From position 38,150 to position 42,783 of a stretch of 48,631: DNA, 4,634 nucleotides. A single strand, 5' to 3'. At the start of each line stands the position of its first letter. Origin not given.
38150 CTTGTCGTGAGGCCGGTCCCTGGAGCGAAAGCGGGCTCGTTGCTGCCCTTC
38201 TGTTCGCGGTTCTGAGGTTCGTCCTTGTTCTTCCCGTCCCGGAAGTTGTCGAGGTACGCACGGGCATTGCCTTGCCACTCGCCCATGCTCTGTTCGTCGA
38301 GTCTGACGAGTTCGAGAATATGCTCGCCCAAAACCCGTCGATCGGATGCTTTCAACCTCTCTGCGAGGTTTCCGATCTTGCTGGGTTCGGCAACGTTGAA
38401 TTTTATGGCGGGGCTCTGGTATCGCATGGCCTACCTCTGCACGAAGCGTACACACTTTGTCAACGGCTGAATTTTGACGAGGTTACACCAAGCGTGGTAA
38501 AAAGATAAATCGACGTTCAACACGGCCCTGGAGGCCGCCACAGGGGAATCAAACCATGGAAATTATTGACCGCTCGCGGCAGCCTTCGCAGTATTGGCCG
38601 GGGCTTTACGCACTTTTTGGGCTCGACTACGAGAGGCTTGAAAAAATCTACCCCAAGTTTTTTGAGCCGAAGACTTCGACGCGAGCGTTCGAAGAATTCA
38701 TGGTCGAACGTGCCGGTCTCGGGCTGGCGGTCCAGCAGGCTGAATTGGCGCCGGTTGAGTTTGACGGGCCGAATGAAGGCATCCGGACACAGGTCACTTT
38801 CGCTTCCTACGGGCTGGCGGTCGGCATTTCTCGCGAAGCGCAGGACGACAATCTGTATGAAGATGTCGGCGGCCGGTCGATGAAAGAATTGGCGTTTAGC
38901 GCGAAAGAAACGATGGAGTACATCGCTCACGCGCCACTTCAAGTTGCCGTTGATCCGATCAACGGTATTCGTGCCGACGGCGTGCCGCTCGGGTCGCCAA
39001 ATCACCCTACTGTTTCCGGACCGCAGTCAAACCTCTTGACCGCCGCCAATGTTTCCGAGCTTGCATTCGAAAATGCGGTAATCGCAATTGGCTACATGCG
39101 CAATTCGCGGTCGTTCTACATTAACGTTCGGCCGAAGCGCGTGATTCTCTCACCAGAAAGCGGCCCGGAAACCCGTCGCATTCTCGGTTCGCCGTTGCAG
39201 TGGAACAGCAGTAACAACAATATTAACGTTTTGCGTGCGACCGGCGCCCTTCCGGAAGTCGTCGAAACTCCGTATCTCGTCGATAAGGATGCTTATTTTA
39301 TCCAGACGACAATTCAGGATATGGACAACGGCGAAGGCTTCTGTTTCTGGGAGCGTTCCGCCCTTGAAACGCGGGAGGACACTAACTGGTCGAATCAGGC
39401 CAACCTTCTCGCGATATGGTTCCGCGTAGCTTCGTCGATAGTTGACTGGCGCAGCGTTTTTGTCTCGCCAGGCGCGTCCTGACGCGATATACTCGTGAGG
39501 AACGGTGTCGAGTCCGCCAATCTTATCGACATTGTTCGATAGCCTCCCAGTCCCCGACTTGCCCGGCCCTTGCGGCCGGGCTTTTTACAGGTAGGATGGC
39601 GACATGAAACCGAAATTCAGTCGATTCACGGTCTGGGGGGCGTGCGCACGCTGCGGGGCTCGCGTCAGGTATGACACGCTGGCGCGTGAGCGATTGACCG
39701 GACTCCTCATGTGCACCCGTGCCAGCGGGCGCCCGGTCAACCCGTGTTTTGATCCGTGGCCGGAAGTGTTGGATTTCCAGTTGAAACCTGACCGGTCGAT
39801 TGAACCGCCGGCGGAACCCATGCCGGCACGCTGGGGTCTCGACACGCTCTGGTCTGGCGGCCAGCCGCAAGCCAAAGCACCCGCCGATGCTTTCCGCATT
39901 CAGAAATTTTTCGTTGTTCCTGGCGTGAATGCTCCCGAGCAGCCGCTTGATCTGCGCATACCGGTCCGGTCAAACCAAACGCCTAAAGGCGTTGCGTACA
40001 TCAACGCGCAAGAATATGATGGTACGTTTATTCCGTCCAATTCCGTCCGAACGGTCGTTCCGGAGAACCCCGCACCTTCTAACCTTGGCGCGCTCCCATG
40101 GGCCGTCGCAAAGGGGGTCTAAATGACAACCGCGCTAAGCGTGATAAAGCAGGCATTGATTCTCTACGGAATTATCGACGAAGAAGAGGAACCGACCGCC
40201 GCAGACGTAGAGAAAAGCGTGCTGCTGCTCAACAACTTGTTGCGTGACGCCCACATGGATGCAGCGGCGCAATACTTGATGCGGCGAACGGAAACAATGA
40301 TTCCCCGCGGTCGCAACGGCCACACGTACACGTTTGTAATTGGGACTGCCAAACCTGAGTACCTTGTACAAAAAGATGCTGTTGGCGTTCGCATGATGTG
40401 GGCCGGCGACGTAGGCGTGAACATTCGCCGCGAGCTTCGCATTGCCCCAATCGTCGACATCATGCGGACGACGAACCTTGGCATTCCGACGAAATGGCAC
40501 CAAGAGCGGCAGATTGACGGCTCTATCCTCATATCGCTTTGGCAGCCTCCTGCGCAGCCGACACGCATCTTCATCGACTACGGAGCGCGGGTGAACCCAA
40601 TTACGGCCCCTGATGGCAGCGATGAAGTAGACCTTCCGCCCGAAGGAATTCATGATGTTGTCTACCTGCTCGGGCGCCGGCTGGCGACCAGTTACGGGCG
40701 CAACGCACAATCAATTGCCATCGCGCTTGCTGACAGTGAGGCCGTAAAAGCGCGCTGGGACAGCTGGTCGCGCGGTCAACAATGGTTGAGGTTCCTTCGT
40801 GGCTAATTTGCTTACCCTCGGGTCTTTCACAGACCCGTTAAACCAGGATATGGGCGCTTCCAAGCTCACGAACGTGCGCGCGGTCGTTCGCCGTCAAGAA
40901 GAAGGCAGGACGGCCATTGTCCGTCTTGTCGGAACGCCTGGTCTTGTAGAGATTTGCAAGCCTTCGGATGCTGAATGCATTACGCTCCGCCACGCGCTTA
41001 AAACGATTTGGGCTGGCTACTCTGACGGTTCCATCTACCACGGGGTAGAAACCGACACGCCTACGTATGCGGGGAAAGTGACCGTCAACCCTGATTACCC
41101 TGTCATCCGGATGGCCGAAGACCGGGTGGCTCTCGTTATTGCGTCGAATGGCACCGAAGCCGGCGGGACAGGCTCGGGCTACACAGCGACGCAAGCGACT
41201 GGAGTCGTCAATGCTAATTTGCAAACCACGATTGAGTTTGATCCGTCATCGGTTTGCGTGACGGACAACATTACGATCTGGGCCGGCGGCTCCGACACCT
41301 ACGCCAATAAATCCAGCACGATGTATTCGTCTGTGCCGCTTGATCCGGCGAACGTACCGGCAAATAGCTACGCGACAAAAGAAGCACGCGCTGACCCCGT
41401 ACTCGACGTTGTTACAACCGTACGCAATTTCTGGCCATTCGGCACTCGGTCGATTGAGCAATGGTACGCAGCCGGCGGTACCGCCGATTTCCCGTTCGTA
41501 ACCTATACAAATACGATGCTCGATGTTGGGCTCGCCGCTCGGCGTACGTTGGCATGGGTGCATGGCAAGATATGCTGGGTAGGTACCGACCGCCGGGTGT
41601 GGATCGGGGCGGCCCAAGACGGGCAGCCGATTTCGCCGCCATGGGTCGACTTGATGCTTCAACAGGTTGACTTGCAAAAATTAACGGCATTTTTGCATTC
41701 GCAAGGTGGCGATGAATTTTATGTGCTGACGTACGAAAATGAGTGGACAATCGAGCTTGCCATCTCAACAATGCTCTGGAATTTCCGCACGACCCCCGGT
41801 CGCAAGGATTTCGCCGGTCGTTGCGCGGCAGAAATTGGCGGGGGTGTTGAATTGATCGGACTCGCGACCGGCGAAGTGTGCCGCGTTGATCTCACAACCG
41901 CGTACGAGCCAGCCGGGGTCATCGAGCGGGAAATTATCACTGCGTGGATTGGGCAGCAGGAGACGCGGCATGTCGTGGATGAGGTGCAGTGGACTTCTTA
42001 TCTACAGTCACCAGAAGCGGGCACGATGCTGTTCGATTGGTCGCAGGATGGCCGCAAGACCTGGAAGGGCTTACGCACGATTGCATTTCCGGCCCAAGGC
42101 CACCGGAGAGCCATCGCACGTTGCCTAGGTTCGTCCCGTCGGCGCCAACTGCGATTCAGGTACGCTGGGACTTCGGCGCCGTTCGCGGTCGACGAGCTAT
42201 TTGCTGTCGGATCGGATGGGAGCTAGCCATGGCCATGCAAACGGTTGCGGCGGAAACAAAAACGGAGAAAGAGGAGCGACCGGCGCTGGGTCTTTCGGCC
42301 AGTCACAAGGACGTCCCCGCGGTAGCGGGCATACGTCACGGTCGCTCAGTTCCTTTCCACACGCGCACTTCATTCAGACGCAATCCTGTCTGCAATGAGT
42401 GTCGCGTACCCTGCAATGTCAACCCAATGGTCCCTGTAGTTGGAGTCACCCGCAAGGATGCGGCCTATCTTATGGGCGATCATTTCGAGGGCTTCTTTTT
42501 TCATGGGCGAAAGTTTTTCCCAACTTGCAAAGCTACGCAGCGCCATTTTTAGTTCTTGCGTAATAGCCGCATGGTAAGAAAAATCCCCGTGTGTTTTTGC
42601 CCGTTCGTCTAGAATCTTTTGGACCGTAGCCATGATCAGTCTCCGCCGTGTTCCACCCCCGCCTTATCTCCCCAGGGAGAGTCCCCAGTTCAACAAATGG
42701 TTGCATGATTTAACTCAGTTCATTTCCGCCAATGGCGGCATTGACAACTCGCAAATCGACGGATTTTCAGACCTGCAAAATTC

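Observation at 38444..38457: Identical 14-mer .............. at two further strand-switch junctions, plus a shorter copy at a third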

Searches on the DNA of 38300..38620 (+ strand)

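Call 7: search_dna_similar(query=window:38300-38620:+, collection=phages, mode=distant, max_rows=40)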
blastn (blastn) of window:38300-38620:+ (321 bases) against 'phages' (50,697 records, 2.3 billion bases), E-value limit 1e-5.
No match.

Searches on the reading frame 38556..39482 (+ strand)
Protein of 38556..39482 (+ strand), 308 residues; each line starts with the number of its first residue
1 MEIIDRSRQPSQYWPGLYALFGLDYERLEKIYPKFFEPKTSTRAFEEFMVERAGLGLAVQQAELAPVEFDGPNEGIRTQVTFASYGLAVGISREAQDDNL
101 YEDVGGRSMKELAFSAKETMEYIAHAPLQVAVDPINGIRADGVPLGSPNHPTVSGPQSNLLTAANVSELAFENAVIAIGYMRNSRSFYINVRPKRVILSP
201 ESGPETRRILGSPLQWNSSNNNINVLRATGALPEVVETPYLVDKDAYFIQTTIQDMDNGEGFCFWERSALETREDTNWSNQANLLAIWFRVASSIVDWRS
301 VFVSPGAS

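Call 9: search_protein_families(library=phrogs, proteins=[window:38556-39482:+])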
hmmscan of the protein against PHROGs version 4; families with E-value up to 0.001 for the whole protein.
window:38556-39482:+ (308 aa): 1 family
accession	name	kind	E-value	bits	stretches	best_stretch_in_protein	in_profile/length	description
phrog_4523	-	head and packaging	4.7e-07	29.9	1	71-306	423-643/644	major head and protease protein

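Call 12: find_related_loci(query=window:38556-39482:+, collection=viral_contigs, flank=10000)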
Query window:38556-39482:+ (308 aa) in viral_contigs; peptide patterns used: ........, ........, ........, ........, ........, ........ (x = any residue, [..] = any of these).
12 stretches matched a pattern; 8 encode a relative of the query (tblastn E <= 1e-3); 8 distinct loci.
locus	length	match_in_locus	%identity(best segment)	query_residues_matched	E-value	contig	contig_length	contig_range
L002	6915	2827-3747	79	1-307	8e-168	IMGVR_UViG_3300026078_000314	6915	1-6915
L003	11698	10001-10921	79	1-307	3e-167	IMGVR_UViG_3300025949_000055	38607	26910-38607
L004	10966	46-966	79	1-307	4e-167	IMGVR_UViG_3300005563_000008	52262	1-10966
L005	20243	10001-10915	77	3-307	1e-161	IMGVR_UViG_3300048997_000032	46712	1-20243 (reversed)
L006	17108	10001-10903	26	3-306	6e-25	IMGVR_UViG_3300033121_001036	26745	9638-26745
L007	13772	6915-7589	28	4-234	2e-17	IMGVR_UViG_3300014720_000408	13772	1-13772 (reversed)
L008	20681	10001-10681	28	4-234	2e-16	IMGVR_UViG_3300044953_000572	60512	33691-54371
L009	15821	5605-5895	34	71-172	6e-5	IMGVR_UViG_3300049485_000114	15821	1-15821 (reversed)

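Call 29: find_related_loci(query=window:38556-39482:+, collection=metagenome_contigs, flank=10000)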
Query window:38556-39482:+ (308 aa) in metagenome_contigs; peptide patterns used: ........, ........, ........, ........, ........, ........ (x = any residue, [..] = any of these).
76 stretches matched a pattern; 6 encode a relative of the query (tblastn E <= 1e-3); 6 distinct loci.
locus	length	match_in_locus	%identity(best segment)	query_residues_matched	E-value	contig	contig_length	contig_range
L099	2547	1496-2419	83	1-308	0e+0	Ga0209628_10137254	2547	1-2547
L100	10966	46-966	79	1-307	2e-167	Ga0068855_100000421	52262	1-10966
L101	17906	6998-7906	32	1-307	2e-39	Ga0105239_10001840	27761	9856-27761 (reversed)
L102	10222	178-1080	26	3-306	7e-25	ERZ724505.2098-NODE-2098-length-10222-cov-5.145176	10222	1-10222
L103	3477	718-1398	28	4-234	7e-19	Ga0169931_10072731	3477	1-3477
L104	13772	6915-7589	28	4-234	8e-18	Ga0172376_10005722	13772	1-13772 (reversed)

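Call 30: find_related_loci(query=window:38556-39482:+, collection=genome_contigs, flank=10000)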
Query window:38556-39482:+ (308 aa) in genome_contigs; peptide patterns used: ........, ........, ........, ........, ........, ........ (x = any residue, [..] = any of these).
63 stretches matched a pattern, but none encodes a relative of the query by tblastn (E <= 1e-3).
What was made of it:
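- Tried and rejected: The genome_contigs scan with the capsid found no prophage relative (call 30), so no host could be assigned.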

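Call 33: search_dna_similar(query=window:38556-39482:+, collection=phages, mode=protein, max_rows=25)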
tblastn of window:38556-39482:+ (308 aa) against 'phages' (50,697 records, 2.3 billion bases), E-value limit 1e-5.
Records with a match: 20; places in all: 20; records where one place covers at least 80% of the query: 20.
Best place of each record, by identity: <60% 20.
By first word of the organism name: Caudoviricetes 6; Caulobacter 4; Roseobacter 2; Pelagibacter 2; Planktothrix 2; Alcaligenes 1; Phage 1; Synechococcus 1; phage 1.
By host as written in the record: - 7; Caulobacter vibrioides CB15 3; Roseobacter sp. FZCC0083 2; Candidatus Pelagibacter sp. HTCC1062 2; Alcaligenes faecalis 10106 1; Gammaproteobacteria 1; Synechococcus sp. 1; Planktothricoides raciborskii 1; and 2 more.
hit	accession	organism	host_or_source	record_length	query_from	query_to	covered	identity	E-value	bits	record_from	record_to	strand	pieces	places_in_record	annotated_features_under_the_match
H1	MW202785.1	Caudoviricetes sp.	Manatee Spring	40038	3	307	99%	35.2%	3e-46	172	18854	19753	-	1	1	major capsid protein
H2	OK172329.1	Alcaligenes phage vB_Af_QDWS535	Alcaligenes faecalis 10106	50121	14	307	95%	34.3%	3e-37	146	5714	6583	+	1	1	hypothetical protein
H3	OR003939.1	Phage DSL-LC04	Gammaproteobacteria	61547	4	306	98%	32.0%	1e-34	139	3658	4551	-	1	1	major capsid protein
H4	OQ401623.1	Roseobacter phage CRP-901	Roseobacter sp. FZCC0083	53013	15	308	95%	32.8%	2e-34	138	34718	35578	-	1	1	putative head protein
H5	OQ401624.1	Roseobacter phage CRP-902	Roseobacter sp. FZCC0083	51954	15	308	95%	32.4%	6e-34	137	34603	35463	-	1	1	major head subunit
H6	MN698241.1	Pelagibacter phage HTVC027P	Candidatus Pelagibacter sp. HTCC1062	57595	4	301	97%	31.1%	9e-31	127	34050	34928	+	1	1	capsid protein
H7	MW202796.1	Caudoviricetes sp.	Manatee Spring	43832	3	278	90%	32.4%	6e-34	137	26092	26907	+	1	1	major capsid protein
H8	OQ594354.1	Synechococcus phage MinM2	Synechococcus sp.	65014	1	278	90%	31.7%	3e-33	134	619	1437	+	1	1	hypothetical protein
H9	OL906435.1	Planktothrix phage Pag-Yong1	Planktothrix agardhii FACHB-1261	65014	1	278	90%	31.7%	3e-33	134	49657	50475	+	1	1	major capsid protein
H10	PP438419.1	Planktothrix phage Pra-JY27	Planktothricoides raciborskii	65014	1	278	90%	31.7%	3e-33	134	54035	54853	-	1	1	hypothetical protein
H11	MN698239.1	Pelagibacter phage HTVC023P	Candidatus Pelagibacter sp. HTCC1062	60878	4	272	87%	32.2%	4e-28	120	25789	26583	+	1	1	capsid protein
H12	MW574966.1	phage 023Pt_psg01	unknown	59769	4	272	87%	31.7%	1e-26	115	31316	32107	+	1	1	putative phage head protein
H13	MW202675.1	Caudoviricetes sp.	Manatee Spring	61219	15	304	94%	27.4%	2e-15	82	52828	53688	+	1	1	major capsid protein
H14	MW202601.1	Caudoviricetes sp.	Manatee Spring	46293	11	273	85%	26.5%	2e-9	64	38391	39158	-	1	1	major capsid protein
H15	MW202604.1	Caudoviricetes sp.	Manatee Spring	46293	11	273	85%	26.5%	2e-9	64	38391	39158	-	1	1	major capsid protein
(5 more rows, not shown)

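Call 36: find_homologous_proteins(query=window:38556-39482:+, max_evalue=1e-30)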
Query window:38556-39482:+ (308 aa): 80 proteins with E <= 1e-30 among 2658 candidates.
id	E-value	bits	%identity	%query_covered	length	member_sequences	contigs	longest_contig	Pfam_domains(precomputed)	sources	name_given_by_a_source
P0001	4.8e-204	694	100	100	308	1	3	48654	PF25209.3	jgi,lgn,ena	-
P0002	2.2e-169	581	83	100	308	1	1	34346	PF25209.3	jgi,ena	-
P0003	2.7e-164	564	81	100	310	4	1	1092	PF25209.3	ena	-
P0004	2.8e-162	557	80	100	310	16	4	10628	PF25209.3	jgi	jgi:hypothetical protein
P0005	1.1e-161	555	80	100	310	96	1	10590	PF25209.3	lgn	-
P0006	1.4e-161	555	79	100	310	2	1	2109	PF25209.3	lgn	-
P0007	3.4e-161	554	80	100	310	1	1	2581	PF25209.3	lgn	-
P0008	1.6e-160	552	79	100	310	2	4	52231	PF25209.3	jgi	-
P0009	1.5e-159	548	79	100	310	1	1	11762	PF25209.3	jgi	jgi:hypothetical protein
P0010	2.2e-159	548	79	100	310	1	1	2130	PF25209.3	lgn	-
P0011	4.6e-159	547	79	100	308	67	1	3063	PF25209.3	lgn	-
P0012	8.5e-159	546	78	100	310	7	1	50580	PF25209.3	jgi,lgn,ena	-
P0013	1.1e-158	546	79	100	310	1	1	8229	PF25209.3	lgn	-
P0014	1.4e-158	545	78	100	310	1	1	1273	PF25209.3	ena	-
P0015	1.7e-158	545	78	100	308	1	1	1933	PF25209.3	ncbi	-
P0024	1.3e-156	539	78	100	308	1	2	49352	PF25209.3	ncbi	-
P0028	4.4e-156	537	78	100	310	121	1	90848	PF25209.3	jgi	jgi:hypothetical protein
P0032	1.3e-154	532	77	100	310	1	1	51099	PF25209.3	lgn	-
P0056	1.2e-149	516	74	100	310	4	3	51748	PF25209.3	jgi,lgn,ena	jgi:hypothetical protein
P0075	2.8e-72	262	46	100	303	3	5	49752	PF25209.3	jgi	jgi:hypothetical protein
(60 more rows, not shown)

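Call 37: find_encoding_contigs(protein=P0002, flank=10000, max_places=2)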
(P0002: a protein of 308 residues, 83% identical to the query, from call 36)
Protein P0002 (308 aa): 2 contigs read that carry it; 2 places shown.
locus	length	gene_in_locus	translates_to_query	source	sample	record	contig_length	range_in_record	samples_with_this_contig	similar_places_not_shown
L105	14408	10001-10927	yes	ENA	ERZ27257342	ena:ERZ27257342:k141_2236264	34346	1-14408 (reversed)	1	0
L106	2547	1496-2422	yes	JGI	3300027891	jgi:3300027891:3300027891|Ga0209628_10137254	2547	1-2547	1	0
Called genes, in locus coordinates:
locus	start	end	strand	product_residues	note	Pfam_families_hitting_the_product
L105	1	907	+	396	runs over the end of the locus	-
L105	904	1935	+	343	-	-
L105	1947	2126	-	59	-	-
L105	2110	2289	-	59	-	-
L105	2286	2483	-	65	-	-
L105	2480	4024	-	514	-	-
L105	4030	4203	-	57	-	-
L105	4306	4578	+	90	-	-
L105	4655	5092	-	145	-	-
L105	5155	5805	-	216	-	-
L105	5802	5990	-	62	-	-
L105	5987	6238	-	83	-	-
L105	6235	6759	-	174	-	-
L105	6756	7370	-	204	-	-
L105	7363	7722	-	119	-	-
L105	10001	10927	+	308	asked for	PF25209:Phage_capsid_4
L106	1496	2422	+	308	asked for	PF25209:Phage_capsid_4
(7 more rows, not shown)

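Call 38: find_encoding_contigs(protein=P0024, flank=10000, max_places=2)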
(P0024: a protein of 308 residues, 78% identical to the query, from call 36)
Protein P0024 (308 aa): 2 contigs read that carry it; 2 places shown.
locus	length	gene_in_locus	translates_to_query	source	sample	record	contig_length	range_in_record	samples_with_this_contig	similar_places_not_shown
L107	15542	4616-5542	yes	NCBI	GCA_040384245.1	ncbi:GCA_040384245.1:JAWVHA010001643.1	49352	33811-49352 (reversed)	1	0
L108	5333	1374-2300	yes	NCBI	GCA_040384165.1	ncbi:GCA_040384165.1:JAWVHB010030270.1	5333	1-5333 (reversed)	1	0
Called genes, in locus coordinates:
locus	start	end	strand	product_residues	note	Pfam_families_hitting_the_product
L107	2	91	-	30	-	?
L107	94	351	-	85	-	-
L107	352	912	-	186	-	-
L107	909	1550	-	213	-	-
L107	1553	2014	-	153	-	-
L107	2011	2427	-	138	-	-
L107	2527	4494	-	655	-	-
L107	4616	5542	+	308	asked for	PF25209:Phage_capsid_4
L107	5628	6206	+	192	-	-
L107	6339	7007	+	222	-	-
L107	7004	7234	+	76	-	-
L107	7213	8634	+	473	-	PF11134:Phage_stabilise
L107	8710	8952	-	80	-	-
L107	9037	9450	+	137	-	-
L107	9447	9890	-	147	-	-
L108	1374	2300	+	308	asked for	PF25209:Phage_capsid_4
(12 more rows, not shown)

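Call 39: find_encoding_contigs(protein=P0028, flank=10000, max_places=2)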
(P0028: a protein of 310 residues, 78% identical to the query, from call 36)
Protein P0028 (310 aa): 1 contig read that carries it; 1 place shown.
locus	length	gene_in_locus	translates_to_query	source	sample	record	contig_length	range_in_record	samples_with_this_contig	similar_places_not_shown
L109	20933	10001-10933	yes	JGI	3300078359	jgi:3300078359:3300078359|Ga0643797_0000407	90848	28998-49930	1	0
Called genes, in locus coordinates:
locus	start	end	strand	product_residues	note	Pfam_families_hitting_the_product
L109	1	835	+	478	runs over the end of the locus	-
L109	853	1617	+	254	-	PF01471:PG_binding_1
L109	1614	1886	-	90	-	-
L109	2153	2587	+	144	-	-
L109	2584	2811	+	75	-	-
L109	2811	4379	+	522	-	-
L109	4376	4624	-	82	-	-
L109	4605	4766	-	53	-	-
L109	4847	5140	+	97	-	-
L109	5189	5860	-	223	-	-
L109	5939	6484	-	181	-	-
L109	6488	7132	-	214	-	-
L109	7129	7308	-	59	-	-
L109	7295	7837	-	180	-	PF00166:Cpn10 (weak)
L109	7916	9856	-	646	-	-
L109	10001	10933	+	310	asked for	PF25209:Phage_capsid_4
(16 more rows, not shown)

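Call 66: find_encoding_contigs(protein=P0075, flank=10000, max_places=1)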
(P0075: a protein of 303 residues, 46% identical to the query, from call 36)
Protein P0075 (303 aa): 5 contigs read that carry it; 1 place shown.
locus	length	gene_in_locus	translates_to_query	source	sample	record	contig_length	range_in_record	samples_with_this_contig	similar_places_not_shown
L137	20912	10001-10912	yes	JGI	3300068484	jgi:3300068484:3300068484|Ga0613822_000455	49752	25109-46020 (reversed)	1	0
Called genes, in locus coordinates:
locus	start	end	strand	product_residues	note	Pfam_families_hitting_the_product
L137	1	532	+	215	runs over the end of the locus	-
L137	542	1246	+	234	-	-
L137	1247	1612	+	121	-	-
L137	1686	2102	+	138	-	-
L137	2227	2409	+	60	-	-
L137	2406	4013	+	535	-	-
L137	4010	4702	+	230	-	-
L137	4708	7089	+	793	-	-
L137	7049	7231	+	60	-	-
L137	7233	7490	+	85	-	PF19905:DUF6378 (weak)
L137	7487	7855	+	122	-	PF00166:Cpn10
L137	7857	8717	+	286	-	-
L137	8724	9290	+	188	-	-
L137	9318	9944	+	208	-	-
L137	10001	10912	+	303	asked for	PF25209:Phage_capsid_4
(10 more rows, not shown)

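Call 67: find_encoding_contigs(protein=P0056, flank=10000, max_places=1)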
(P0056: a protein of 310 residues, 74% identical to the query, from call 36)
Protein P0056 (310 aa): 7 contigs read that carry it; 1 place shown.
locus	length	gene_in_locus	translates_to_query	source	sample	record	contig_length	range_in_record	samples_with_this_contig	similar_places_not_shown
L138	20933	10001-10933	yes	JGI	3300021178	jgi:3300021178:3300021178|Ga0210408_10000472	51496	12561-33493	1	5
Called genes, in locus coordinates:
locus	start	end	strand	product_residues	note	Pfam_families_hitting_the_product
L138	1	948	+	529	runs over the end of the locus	-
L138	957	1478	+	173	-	-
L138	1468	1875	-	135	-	-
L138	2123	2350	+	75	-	-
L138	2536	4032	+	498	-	-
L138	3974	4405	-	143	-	-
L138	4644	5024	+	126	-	-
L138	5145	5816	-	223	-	-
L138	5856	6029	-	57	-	-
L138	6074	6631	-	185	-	-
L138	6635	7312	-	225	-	-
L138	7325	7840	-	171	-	-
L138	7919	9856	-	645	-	-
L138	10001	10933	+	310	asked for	PF25209:Phage_capsid_4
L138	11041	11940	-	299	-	-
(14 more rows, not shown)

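Call 68: find_encoding_contigs(protein=P0032, flank=10000, max_places=1)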
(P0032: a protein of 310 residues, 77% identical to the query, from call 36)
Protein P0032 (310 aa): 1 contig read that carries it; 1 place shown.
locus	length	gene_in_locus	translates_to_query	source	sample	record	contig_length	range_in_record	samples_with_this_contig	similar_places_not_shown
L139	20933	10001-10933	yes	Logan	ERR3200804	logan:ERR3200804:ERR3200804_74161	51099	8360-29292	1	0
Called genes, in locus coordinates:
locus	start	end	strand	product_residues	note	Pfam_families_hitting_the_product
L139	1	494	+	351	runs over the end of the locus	PF07484:Collar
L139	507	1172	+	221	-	-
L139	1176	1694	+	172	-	-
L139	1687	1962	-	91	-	-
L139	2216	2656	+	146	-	-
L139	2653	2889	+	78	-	-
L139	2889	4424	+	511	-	-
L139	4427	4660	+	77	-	-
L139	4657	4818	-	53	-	-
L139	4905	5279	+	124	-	-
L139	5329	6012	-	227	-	-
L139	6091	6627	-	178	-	-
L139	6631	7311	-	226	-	-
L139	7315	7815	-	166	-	-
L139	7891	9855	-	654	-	-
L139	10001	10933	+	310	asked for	PF25209:Phage_capsid_4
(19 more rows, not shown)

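Call 69: find_encoding_contigs(protein=P0012, flank=10000, max_places=1)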
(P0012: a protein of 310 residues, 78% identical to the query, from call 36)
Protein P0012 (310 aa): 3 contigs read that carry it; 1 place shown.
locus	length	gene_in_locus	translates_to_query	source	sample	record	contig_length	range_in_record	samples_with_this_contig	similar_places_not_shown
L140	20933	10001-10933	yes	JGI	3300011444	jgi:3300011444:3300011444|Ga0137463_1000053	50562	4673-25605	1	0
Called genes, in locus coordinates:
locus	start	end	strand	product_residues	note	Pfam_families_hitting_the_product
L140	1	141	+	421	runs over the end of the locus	-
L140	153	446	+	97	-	-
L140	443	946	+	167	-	-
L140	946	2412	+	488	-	-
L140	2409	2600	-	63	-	-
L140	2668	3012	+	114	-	-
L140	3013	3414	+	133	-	-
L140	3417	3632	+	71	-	-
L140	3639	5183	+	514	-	-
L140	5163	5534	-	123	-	-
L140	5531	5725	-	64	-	-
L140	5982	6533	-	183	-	-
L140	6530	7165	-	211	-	-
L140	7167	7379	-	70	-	-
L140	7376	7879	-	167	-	-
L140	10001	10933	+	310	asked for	PF25209:Phage_capsid_4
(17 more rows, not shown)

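Call 81: find_encoding_contigs(protein=P0001, flank=6500, max_places=3)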
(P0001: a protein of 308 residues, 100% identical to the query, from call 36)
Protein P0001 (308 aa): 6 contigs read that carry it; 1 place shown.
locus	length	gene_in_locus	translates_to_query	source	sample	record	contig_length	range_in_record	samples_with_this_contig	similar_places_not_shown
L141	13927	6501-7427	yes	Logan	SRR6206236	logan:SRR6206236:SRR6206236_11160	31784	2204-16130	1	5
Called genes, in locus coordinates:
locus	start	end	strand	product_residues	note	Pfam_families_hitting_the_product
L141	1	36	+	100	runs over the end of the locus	-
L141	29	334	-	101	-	-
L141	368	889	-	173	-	PF02557:VanY (weak)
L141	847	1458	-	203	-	-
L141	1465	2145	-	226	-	-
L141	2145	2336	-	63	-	-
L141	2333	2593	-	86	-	-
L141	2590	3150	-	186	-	-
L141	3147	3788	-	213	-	-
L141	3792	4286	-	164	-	-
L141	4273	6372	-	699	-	-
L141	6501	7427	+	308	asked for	PF25209:Phage_capsid_4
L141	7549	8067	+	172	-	-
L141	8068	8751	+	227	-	-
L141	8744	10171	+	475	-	PF11134:Phage_stabilise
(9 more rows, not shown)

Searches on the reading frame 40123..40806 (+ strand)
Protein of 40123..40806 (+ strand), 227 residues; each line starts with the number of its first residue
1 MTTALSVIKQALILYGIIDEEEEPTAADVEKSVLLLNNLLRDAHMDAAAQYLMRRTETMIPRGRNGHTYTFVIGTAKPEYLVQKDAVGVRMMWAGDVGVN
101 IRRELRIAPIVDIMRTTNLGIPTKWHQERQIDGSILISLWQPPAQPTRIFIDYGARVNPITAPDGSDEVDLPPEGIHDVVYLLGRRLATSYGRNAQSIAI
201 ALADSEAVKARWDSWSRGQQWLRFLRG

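Call 9: search_protein_families(library=phrogs, proteins=[window:40123-40806:+])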
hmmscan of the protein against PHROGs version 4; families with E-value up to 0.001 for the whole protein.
window:40123-40806:+ (227 aa): 1 family
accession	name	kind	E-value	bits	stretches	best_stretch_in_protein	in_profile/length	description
phrog_12985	-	unknown function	2.4e-06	28.5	1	3-205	3-203/238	-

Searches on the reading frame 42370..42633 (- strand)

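Call 9: search_protein_families(library=phrogs, proteins=[window:42370-42633:-])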
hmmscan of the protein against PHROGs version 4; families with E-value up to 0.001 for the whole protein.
window:42370-42633:- (87 aa): 5 families
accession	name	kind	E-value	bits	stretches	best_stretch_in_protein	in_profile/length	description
phrog_17775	-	unknown function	2.9e-25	90.2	1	4-85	78-159/163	-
phrog_16943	-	unknown function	6.5e-25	89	1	1-86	1-86/166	-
phrog_474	-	other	3.1e-19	70.9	1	5-85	138-212/274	phosphofructokinase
phrog_37386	-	unknown function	3.8e-14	54.2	1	4-80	94-170/179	-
phrog_18396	-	unknown function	0.00011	23.3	1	39-81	202-242/248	-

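Call 23: search_protein_families(library=pfam, proteins=[window:42370-42633:-], max_evalue=0.01)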
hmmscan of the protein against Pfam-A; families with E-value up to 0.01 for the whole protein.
window:42370-42633:- (87 aa): 1 family
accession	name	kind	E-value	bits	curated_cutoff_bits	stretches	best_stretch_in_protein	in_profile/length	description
PF19905.4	DUF6378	-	1.3e-07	32.2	27.1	1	6-81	9-78/81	Domain of unknown function (DUF6378)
